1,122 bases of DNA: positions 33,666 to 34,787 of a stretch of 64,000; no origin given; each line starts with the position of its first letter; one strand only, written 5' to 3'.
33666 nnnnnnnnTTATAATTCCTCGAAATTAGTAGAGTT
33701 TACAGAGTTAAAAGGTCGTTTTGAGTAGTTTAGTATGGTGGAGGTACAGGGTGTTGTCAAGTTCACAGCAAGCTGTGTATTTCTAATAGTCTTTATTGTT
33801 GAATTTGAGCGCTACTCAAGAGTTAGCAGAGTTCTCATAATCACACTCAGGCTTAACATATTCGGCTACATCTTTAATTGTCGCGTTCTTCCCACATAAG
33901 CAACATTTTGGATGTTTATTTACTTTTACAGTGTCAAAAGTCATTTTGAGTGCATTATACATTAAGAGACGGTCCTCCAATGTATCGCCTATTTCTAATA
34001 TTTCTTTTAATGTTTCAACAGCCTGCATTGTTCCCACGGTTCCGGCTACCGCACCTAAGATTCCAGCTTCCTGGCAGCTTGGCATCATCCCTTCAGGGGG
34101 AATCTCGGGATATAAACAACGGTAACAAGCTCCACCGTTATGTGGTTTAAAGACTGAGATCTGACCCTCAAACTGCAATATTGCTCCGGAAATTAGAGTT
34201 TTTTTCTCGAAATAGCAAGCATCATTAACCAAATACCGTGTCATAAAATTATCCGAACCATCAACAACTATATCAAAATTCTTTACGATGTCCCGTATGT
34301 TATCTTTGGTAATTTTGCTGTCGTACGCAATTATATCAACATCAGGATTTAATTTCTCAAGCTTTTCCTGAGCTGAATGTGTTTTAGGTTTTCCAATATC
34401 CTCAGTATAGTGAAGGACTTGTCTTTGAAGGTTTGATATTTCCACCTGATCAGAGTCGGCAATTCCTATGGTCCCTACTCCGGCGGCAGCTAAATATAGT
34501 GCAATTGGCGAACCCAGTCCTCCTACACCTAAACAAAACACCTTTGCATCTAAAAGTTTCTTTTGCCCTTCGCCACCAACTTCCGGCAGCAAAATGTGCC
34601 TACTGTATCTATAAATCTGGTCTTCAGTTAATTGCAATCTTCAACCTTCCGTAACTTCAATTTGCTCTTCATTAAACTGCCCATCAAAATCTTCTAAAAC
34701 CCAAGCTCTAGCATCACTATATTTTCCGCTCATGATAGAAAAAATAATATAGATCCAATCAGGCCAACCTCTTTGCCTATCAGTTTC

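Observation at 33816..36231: Sulfur-carrier-type cysteine biosynthesis operon (TusA-CysM-JAMM-MoeB) with no ubiquitin-like carrier gene present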

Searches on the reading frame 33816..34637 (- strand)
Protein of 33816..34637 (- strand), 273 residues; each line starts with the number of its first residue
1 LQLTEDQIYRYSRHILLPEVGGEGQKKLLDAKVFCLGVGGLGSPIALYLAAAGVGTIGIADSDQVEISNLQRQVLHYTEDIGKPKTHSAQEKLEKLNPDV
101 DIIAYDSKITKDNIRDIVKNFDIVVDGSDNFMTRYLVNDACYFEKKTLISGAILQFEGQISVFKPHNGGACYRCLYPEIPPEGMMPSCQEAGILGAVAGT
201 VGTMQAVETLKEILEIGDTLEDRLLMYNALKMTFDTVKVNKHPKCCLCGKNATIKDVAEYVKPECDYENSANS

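Call 4: search_protein_families(library=pfam, proteins=[window:33816-34637:-], max_evalue=0.01)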
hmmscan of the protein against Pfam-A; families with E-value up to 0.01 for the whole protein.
window:33816-34637:- (273 aa): 3 families
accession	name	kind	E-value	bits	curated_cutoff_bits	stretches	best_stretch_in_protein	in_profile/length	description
PF00899.27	ThiF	-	3.7e-84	282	28.1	1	11-245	1-236/238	ThiF family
PF03435.24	Sacchrp_dh_NADP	-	0.00044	21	25.1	1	33-144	1-91/129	Saccharopine dehydrogenase NADP binding domain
PF03721.20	UDPG_MGDP_dh_N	-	0.008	16.2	27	0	32-79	2-48/187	UDP-glucose/GDP-mannose dehydrogenase family, NAD binding domain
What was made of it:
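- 33816..34637 (-): MoeB/ThiF-type E1 adenylyltransferase, 273 aa, without a rhodanese domain. Pfam ThiF 3.7e-84 (call 4).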

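Call 45: search_protein_families(library=ncbifam, proteins=[window:33816-34637:-], max_evalue=0.00001)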
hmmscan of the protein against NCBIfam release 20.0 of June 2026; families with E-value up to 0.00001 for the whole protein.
window:33816-34637:- (273 aa): 20 families
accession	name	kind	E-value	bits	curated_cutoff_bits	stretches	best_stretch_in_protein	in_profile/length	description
NF006444.0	PRK08762.1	equivalog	2.6e-112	375.3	449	1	2-262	119-381/387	molybdopterin-synthase adenylyltransferase MoeB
NF047750.1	SAMPActivE1UbaA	equivalog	4.9e-99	331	450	1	2-259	4-258/270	SAMP-activating enzyme E1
NF005646.0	PRK07411.1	equivalog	4.9e-95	318.9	633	1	1-248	9-255/390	molybdopterin-synthase adenylyltransferase MoeB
NF005902.0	PRK07878.1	equivalog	5e-93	312.1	647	1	2-258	14-267/392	adenylyltransferase/sulfurtransferase MoeZ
NF004281.0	PRK05690.1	subfamily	1.1e-91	306.5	266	1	2-249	4-249/250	molybdopterin-synthase adenylyltransferase MoeB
TIGR02356.1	adenyl_thiF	equivalog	2.6e-78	262.1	275.25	1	10-212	1-202/203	thiazole biosynthesis adenylyltransferase ThiF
TIGR02355.1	moeB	equivalog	2.3e-69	233.4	376.55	1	9-248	3-240/240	molybdopterin-synthase adenylyltransferase MoeB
NF004111.0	PRK05600.1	equivalog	2.5e-68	230.9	437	1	1-244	12-257/371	ThiF family adenylyltransferase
NF006204.0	PRK08328.1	equivalog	4.4e-56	190.1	339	1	3-238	2-230/231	hypothetical protein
NF009123.0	PRK12475.1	subfamily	2e-48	165.4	510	1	10-255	4-250/338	MoeB/ThiF family adenylyltransferase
NF006395.0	PRK08644.1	equivalog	1e-31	110.2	159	1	20-150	20-151/215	sulfur carrier protein ThiS adenylyltransferase ThiF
TIGR02354.1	thiF_fam2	equivalog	4.7e-28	98.4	152.2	1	25-146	16-138/200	thiamine biosynthesis protein ThiF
NF006077.0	PRK08223.1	equivalog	4.8e-22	78.3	266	1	22-166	20-166/296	hypothetical protein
TIGR01408.1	Ube1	subfamily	6.6e-20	70.5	750.05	1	20-188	409-583/1008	ubiquitin-activating enzyme E1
NF011696.0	PRK15116.1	equivalog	3.7e-18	66.1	304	1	25-148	25-149/268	tRNA cyclic N6-threonylcarbamoyladenosine(37) synthase TcdA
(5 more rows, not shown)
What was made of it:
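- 33816..34637 (-): NCBIfam MoeB subfamily NF004281 scores 306.5 bits, above its cut-off of 266 (call 45).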

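Call 54: search_solved_structures(query=window:33816-34637:-, max_evalue=1e-30, show_alignments=3)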
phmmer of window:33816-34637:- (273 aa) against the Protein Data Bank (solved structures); distinct sequences matched with E-value up to 1e-30: 7.
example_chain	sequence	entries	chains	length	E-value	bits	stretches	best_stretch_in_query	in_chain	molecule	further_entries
1zfn_A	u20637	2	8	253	3.6e-58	200.4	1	7-250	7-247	Adenylyltransferase thiF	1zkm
1zud_1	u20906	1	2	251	4.3e-58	200.2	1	7-250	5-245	Adenylyltransferase thiF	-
1jw9_B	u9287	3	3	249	3e-52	181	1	2-250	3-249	MOLYBDOPTERIN BIOSYNTHESIS MOEB PROTEIN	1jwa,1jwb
6yub_B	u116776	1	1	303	7.5e-51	176.4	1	3-213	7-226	Adenylyltransferase and sulfurtransferase uba4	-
6yub_A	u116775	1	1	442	2.3e-50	174.8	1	3-213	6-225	Adenylyltransferase and sulfurtransferase uba4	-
6z6s_DDD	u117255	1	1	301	3.4e-49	171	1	3-213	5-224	Adenylyltransferase and sulfurtransferase uba4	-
6yuc_D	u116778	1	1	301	3.4e-49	170.9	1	3-213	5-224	Adenylyltransferase and sulfurtransferase uba4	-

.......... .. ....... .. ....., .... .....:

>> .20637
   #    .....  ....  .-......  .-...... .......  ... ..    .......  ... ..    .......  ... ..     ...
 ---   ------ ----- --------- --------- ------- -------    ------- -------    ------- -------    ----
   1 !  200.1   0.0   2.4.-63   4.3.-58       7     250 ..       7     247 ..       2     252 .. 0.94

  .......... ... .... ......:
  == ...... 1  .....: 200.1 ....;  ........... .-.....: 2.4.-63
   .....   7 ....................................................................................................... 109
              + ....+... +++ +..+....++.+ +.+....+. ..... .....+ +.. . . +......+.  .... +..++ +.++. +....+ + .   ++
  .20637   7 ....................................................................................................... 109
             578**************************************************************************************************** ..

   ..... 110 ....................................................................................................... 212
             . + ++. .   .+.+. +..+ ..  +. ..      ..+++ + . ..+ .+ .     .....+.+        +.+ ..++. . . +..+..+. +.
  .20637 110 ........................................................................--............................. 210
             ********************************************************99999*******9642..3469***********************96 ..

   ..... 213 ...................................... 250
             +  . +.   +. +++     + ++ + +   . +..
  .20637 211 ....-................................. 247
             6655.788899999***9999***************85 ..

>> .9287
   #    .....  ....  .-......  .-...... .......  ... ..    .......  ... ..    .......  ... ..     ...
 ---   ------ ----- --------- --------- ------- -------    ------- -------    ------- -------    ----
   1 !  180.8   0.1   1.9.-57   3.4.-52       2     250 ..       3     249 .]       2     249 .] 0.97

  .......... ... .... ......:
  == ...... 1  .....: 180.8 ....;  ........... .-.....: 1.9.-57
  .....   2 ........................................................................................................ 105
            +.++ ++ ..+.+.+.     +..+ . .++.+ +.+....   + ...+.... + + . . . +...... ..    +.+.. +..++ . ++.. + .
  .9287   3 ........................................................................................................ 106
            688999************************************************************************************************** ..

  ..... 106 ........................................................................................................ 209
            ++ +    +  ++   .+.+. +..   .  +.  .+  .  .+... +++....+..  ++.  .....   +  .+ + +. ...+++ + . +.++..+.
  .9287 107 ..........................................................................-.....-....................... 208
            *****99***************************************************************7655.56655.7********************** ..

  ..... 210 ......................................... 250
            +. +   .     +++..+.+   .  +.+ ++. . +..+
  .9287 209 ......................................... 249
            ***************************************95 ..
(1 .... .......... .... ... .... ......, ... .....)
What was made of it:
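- On MoeB/ThiF E1-like adenylyltransferases: Full-length alignment to 1ZFN (ThiF) and 1JW9 (MoeB) (call 54).
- Checked: It keeps RYSR, GxGGLG, D..DN, two CxxC pairs and the SCQEAG cysteine (call 54).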

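Call 68: find_related_loci(query=window:33816-34637:-, collection=metagenome_contigs, flank=8000)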
Query window:33816-34637:- (273 aa) in metagenome_contigs; peptide patterns used: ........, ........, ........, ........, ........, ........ (x = any residue, [..] = any of these).
443 stretches matched a pattern; 341 encode a relative of the query (tblastn E <= 1e-3); the best 80 are kept; 80 distinct loci.
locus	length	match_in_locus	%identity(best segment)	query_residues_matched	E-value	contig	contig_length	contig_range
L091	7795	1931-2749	93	1-273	8e-177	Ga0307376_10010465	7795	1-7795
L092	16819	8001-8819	93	1-273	1e-175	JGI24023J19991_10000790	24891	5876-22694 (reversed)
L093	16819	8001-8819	93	1-273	1e-175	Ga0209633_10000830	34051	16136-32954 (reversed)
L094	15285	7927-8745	92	1-273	9e-175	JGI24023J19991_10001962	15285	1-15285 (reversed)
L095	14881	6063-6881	88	1-273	7e-166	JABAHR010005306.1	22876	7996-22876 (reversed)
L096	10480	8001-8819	88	1-273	2e-165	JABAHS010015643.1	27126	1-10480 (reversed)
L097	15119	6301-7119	87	1-273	2e-165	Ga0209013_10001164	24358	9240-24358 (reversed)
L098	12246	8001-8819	87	1-273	9e-165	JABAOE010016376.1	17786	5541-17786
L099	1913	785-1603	87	1-273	2e-178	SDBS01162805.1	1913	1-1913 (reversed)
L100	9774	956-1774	87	1-273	9e-165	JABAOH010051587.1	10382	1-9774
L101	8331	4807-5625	85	1-273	7e-163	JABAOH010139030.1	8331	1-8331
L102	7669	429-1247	85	1-273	5e-163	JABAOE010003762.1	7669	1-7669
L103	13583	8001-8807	86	1-269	4e-162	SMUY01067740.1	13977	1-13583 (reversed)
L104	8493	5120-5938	86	1-273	4e-160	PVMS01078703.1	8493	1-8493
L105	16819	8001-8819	86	1-273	6e-159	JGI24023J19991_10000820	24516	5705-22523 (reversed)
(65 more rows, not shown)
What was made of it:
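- Tried and rejected: Metagenome scan with the E1 (call 68), hoping to find relocated E1 genes next to a carrier.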
